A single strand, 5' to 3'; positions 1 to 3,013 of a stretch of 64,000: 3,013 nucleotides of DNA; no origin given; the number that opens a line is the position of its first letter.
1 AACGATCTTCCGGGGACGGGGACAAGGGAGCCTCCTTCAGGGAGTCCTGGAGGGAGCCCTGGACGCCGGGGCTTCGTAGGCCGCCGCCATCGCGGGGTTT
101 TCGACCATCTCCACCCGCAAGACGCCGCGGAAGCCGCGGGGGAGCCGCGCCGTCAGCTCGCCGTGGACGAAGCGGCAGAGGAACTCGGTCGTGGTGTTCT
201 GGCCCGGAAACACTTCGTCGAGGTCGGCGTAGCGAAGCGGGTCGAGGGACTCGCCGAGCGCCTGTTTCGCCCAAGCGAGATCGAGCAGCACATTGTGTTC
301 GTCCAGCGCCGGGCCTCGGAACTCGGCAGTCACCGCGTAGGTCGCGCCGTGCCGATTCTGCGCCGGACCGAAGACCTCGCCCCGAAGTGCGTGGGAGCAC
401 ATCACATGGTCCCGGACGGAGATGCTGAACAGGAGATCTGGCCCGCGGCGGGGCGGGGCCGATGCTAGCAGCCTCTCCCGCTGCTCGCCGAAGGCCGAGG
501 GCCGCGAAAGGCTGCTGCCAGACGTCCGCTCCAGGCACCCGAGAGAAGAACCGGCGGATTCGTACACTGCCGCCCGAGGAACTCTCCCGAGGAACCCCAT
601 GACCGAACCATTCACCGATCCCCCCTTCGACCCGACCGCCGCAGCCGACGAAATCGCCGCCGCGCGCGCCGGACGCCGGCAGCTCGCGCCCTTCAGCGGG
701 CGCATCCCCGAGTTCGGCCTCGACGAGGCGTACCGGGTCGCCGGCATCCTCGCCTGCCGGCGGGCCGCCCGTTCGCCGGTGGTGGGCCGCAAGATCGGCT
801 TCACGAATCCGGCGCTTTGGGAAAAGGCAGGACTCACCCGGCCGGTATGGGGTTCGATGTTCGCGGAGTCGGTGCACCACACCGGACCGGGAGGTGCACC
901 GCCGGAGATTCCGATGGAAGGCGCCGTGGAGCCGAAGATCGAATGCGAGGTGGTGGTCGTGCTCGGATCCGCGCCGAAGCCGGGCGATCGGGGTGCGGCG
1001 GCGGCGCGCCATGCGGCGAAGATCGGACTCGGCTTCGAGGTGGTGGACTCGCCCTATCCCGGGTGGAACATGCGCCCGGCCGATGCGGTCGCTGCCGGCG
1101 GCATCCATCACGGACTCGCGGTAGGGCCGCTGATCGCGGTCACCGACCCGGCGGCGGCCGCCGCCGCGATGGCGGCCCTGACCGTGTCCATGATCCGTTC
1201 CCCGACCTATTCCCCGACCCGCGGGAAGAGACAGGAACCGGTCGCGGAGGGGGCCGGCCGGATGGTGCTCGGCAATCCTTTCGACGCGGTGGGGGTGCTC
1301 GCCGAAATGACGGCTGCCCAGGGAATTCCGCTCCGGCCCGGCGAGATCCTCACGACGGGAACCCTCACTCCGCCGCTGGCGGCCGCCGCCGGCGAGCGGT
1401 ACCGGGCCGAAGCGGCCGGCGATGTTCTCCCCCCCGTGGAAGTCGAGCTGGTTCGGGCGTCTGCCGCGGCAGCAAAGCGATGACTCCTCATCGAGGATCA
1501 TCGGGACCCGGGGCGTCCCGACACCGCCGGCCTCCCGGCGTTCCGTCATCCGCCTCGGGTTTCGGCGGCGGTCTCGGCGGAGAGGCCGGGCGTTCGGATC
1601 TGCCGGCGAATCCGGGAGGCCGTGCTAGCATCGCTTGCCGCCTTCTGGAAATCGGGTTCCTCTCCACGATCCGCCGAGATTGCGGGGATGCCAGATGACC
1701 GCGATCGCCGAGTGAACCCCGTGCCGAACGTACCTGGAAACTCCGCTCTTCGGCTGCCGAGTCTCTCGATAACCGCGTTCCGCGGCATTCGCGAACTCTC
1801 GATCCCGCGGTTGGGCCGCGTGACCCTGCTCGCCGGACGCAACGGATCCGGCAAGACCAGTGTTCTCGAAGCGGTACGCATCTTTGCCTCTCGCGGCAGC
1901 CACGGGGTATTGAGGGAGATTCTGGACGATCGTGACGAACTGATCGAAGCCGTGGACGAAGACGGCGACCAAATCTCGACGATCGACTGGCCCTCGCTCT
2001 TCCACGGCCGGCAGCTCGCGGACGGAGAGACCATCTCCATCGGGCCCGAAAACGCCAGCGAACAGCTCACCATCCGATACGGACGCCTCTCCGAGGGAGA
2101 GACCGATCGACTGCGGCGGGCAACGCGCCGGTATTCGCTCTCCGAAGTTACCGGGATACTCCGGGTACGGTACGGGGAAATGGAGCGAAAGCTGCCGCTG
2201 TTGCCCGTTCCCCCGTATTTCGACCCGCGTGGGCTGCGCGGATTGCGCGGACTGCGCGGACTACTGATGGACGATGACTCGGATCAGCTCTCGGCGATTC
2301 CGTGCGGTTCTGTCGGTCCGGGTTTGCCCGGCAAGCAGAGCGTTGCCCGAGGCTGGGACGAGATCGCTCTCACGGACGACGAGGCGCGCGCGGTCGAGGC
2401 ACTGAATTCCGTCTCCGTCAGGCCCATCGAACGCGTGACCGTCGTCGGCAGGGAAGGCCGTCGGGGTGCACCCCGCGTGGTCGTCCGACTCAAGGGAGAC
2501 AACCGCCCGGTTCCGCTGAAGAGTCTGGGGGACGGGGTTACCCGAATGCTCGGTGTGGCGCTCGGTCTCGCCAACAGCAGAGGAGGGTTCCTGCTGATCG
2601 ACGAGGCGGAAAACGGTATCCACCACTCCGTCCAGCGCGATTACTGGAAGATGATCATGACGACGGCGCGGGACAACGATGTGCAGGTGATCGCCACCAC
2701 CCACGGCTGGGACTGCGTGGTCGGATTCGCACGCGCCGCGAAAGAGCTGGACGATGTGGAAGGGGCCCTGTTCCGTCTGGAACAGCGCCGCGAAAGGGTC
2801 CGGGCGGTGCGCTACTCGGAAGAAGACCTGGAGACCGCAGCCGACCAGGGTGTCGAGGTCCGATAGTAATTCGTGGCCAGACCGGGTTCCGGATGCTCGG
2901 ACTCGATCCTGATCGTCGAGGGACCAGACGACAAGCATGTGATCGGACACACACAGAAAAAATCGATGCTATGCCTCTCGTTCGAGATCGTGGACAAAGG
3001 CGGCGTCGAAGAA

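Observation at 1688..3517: Two-gene AAA15/21 ABC-ATPase + small TOPRIM-like protein module: PARIS/OLD/AbiL-like antiphage candidate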

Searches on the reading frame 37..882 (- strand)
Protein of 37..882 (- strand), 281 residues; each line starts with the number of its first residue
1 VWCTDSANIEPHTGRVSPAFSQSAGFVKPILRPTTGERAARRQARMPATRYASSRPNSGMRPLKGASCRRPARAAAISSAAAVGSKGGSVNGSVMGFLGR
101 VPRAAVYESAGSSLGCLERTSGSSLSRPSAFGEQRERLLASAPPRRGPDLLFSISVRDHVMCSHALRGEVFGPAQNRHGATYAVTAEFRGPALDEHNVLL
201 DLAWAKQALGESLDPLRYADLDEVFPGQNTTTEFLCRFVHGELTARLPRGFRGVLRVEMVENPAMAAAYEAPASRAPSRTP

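Call 42: search_protein_families(library=pfam, proteins=[window:37-882:-], max_evalue=0.00001)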
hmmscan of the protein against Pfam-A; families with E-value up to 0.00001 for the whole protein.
window:37-882:- (281 aa): 1 family
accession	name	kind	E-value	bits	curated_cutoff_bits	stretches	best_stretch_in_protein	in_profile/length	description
PF01242.24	PTPS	-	3.5e-16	59.7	22.4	1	154-270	2-119/121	6-pyruvoyl tetrahydropterin synthase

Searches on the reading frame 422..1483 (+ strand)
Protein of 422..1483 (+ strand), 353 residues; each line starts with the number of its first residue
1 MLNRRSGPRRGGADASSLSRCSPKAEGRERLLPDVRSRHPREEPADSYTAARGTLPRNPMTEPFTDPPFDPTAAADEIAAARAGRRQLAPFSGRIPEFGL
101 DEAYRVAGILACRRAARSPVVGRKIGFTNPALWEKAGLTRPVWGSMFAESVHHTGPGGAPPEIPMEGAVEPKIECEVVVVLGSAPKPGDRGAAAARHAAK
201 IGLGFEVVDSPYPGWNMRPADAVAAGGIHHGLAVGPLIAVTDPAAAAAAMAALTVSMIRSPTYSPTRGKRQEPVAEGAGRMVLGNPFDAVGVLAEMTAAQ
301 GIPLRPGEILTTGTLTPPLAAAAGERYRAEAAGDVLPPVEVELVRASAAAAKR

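Call 42: search_protein_families(library=pfam, proteins=[window:422-1483:+], max_evalue=0.00001)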
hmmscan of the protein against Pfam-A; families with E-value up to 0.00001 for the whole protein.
window:422-1483:+ (353 aa): 1 family
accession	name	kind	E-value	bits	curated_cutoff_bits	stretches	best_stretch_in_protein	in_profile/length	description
PF01557.24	FAA_hydrolase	-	6.8e-07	29.6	23.9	1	161-333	49-205/214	Fumarylacetoacetate (FAA) hydrolase C-terminal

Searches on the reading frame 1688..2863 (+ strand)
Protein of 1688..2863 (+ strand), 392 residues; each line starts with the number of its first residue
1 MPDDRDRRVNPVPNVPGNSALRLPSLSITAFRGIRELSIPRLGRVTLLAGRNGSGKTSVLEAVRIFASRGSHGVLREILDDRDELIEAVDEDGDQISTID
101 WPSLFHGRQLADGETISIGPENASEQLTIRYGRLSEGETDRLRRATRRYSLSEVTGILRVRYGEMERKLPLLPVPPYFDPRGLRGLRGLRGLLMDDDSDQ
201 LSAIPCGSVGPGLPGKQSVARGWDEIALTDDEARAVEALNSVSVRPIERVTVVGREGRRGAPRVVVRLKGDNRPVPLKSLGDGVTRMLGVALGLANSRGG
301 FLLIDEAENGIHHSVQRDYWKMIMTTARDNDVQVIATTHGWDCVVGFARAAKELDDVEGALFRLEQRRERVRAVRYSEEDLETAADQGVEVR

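Call 3: search_protein_families(library=pfam, proteins=[window:1688-2863:+], max_evalue=1)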
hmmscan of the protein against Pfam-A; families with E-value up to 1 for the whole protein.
window:1688-2863:+ (392 aa): 14 families
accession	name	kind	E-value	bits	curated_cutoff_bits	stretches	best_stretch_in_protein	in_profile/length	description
PF13175.12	AAA_15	-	1.2e-19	71.7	32.1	2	265-344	291-374/374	AAA ATPase domain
PF13304.12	AAA_21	-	6.1e-17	63.1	27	2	249-339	220-298/304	AAA domain, putative AbiEii toxin, Type IV TA system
PF02463.25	SMC_N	-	8.4e-07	29.1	40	1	24-339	3-197/220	RecF/RecN/SMC N terminal domain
PF13476.12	AAA_23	-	1.1e-05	26.7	27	1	25-64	1-40/201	AAA domain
PF13555.12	AAA_29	-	0.0004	20.5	27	1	31-63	12-42/61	P-loop containing region of AAA domain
PF11398.14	DUF2813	-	0.0015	18.4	21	1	23-67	3-46/372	Protein of unknown function (DUF2813)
PF00005.33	ABC_tran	-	0.006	17.6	25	1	43-64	11-32/137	ABC transporter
PF13401.12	AAA_22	-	0.026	15.3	27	0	44-67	6-29/130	AAA domain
PF13191.12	AAA_16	-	0.032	15.2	32.6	1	42-75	24-60/167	AAA ATPase domain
PF17176.10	tRNA_bind_3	-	0.077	13.7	27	1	334-375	35-77/119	tRNA-binding domain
PF05320.17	Pox_RNA_Pol_19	-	0.12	12.8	25.4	1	134-172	64-103/166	Poxvirus DNA-directed RNA polymerase 19 kDa subunit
PF13604.12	AAA_30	-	0.13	12.4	27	1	44-69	19-44/191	AAA domain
PF06414.18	Zeta_toxin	-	0.15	11.9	22.3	1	45-66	18-39/199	Zeta toxin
PF09818.15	ABC_ATPase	-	0.25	10.8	23.2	1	32-104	70-140/283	P-loop domain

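Call 4: search_protein_families(library=padloc, proteins=[window:1688-2863:+], max_evalue=1)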
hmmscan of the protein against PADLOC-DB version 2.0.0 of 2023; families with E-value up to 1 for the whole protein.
window:1688-2863:+ (392 aa): 127 families (the best 25 are shown)
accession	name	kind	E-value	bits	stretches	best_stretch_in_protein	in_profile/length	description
PDLC04611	PDC-M38A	-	8.4e-78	260.5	1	23-392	2-383/383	-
PDLC02336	AbiLi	-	1.1e-42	144.8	2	221-392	178-340/340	AbiLi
PDLC04610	PDC-M38A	-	4.1e-34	116.4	2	220-392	192-362/362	-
PDLC04608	PDC-M38A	-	3.8e-31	107.1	2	270-356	242-331/367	-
PDLC04607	PDC-M38A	-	4.8e-29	99.2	2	247-383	573-704/715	-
PDLC02980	AriA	-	5.5e-21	73.8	2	222-339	189-298/304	-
PDLC02979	AriA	-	1.3e-19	69.2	2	265-343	290-372/373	-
PDLC04609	PDC-M38A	-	2.4e-17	61.2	2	268-353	244-329/371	-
PDLC04389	PDC-M07A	-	6.2e-17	59.7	2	22-84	5-66/443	-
PDLC04393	PDC-M07A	-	7.5e-16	56.1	2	271-339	279-348/435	-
PDLC04168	GajA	-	1.6e-14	51.5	2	274-340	251-318/570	-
PDLC04392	PDC-M07A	-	1.3e-13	48.8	2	269-339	275-346/432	-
PDLC03878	NsnB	-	2e-13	48.9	2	274-354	211-291/345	-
PDLC04391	PDC-M07A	-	2.9e-13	47.6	2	271-339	275-344/412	-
PDLC04541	PDC-M25A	-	3.5e-13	47.4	2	24-83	3-60/380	-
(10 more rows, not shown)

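Call 5: search_protein_families(library=ncbifam, proteins=[window:1688-2863:+], max_evalue=1)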
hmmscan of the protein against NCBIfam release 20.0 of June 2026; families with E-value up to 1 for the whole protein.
window:1688-2863:+ (392 aa): 30 families (the best 25 are shown)
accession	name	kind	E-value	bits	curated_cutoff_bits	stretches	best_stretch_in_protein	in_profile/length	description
TIGR00611.2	recf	equivalog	5.2e-09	35.7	172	1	25-72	3-50/339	DNA replication/repair protein RecF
NF041760.1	PtuA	equivalog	3.1e-08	33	500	1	18-68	47-97/524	retron Ec78 anti-phage system effector ATPase PtuA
NF047739.1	antiphage_MADS3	equivalog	3.3e-08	33.1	420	2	26-68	5-46/427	methylation-associated defense system AAA family ATPase MAD3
NF040873.1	AztA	equivalog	5.8e-05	22.7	220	1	43-63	18-38/191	zinc ABC transporter ATP-binding protein AztA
NF002572.0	PRK02224.1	equivalog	0.00033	19.1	1087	1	22-81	2-59/888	DNA double-strand break repair ATPase Rad50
NF053563.1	Rkd4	equivalog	0.00034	18.9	860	1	22-64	2-44/747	arcadin-4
TIGR03410.1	urea_trans_UrtE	equivalog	0.00037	20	285.8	1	42-64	25-47/230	urea ABC transporter ATP-binding subunit UrtE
NF003034.1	PRK03918.1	equivalog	0.0005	18.2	700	1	22-64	2-44/878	DNA double-strand break repair ATPase Rad50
TIGR04521.1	ECF_ATPase_2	equivalog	0.0018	17.4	330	1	280-349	145-213/279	energy-coupling factor transporter ATPase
NF041035.1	Rad50_Halo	equivalog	0.0023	16.4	1000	1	26-81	6-59/883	DNA double-strand break repair ATPase Rad50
TIGR03864.1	PQQ_ABC_ATP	hypoth_equivalog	0.0025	17.3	302.25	1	278-342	131-194/236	ABC transporter, ATP-binding subunit, PQQ-dependent alcohol dehydrogenase system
TIGR04435.1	restrict_AAA_1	hypoth_equivalog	0.0034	16.2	300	1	47-63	41-57/568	restriction system-associated AAA family ATPase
TIGR01166.1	cbiO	subfamily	0.0079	15.7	211.8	0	41-62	16-37/190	cobalt ABC transporter, ATP-binding protein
NF010067.0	PRK13547.1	equivalog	0.0091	15.3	374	1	41-63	25-47/272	heme ABC transporter ATP-binding protein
NF010680.0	PRK14079.1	equivalog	0.017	14.2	386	1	21-65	1-45/349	recombination protein F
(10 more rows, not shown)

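Call 8: search_solved_structures(query=window:1688-2863:+, max_evalue=0.01)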
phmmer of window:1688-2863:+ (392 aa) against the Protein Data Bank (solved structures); distinct sequences matched with E-value up to 0.01: 5.
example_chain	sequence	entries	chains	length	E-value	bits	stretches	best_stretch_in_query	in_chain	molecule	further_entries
6p74_A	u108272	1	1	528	0.00031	23.2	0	24-65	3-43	Putative ATP-dependent endonuclease of the OLD family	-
22bu_B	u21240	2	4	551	0.00062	22.2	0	22-80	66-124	AAA family ATPase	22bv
8ee4_A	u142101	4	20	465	0.0025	20.2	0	21-66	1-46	PtuA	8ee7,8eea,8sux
9n69_A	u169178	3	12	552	0.0037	19.6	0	19-68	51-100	AAA family ATPase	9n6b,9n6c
22et_E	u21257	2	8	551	0.0061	18.9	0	22-80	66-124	PtuA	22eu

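Call 45: find_homologous_proteins(query=window:1688-2863:+, max_evalue=1e-10)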
Query window:1688-2863:+ (392 aa): 2176 proteins with E <= 1e-10 among 8000 candidates; the best 120 are listed.
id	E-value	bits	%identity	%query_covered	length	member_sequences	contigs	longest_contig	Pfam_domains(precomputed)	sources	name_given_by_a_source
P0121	4.6e-120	419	54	96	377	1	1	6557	PF13175.13,PF13476.13,PF13555.13,PF02463.26,PF13304.13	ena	-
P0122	2.1e-119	417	53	96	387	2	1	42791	PF13175.13,PF13476.13,PF13555.13,PF02463.26,PF13304.13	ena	-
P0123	1.3e-114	401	53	96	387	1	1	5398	PF13175.13,PF13476.13,PF13555.13,PF02463.26,PF13304.13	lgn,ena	-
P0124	6.8e-114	399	51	96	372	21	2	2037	PF13175.13,PF13476.13,PF13555.13,PF13304.13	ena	-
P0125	1.2e-113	398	53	95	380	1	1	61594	PF13175.13,PF13476.13,PF02463.26,PF13304.13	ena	-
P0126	5.2e-113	396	53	96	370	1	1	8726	PF13175.13,PF13476.13,PF13555.13,PF02463.26,PF13304.13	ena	-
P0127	6.6e-113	396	52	95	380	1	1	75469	PF13175.13,PF13476.13,PF13304.13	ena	-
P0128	6.3e-112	393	52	96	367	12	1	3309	PF11398.15,PF13175.13,PF13476.13,PF13555.13,PF02463.26,PF13304.13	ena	-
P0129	6.5e-112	393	51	96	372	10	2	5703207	PF13175.13,PF13476.13,PF13555.13,PF13304.13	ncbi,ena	-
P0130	8.0e-112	392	51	97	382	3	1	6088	PF13175.13,PF13476.13,PF13555.13,PF02463.26,PF13304.13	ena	-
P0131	2.1e-111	391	51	96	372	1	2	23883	PF13175.13,PF13476.13,PF13555.13,PF02463.26,PF13304.13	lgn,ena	-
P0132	2.6e-111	391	50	96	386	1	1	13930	PF13175.13,PF13476.13,PF13555.13,PF02463.26,PF13304.13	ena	-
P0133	7.9e-111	389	51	95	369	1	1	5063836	PF13175.13,PF13476.13,PF13555.13,PF02463.26,PF13304.13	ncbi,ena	-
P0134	1.1e-110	388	51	96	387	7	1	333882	PF13175.13,PF13476.13,PF13555.13,PF02463.26,PF13304.13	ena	-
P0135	6.9e-110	386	53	95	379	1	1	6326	PF13175.13,PF13476.13,PF02463.26,PF13304.13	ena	-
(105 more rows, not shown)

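Call 55: predict_structure(alignment_id=A2)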
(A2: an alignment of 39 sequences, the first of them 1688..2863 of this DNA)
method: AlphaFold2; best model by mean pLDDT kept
length: 392 residues; sequences in the alignment: 39
mean_pLDDT: 85.6   pTM: 0.86
mean pLDDT of the five models: 85.6, 84.2, 83.1, 82.9, 82.2
residues with pLDDT >= 90: 223; 70-90: 109; 50-70: 37; < 50: 23
segments of 3 or more residues with pLDDT < 50: 1-18
pLDDT, mean of each block of 10 residues (from residue 1): 46 47 95 94 97 95 96 90 84 83 87 94 93 87 71 77 89 63 53 55 91 90 87 88 89 79 92 93 93 94 97 95 95 97 97 94 91 93 89 68
secondary structure, 60 per line:
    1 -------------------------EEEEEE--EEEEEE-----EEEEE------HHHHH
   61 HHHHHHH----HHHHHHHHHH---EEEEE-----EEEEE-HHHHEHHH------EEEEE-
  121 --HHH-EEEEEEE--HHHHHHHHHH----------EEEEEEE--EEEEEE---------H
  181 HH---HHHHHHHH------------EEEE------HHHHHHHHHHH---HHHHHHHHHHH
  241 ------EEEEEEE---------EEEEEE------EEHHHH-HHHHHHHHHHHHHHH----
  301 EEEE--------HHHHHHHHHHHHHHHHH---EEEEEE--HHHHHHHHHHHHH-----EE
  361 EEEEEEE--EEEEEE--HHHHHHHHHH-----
elements in order: E26-31 E34-39 E45-49 H56-67 H72-81 E85-89 E95-99 H101-104 E115-119 E127-133 H136-145 E156-162 E165-170 H186-193 E206-209 H216-226 H230-240 E247-253 E263-268 H277-280 H282-296 E301-304 H313-329 E333-338 H341-353 E359-367 E370-375 H378-387

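Call 62: list_cluster_members(proteins=[P0001, window:1688-2863:+, window:1622-2863:+])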
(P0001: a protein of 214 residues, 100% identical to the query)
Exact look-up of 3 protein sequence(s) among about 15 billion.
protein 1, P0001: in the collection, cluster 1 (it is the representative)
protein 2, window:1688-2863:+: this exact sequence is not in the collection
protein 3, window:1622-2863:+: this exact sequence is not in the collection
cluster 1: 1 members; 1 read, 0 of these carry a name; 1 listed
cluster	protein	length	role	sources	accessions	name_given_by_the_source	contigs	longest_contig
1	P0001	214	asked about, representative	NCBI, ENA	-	-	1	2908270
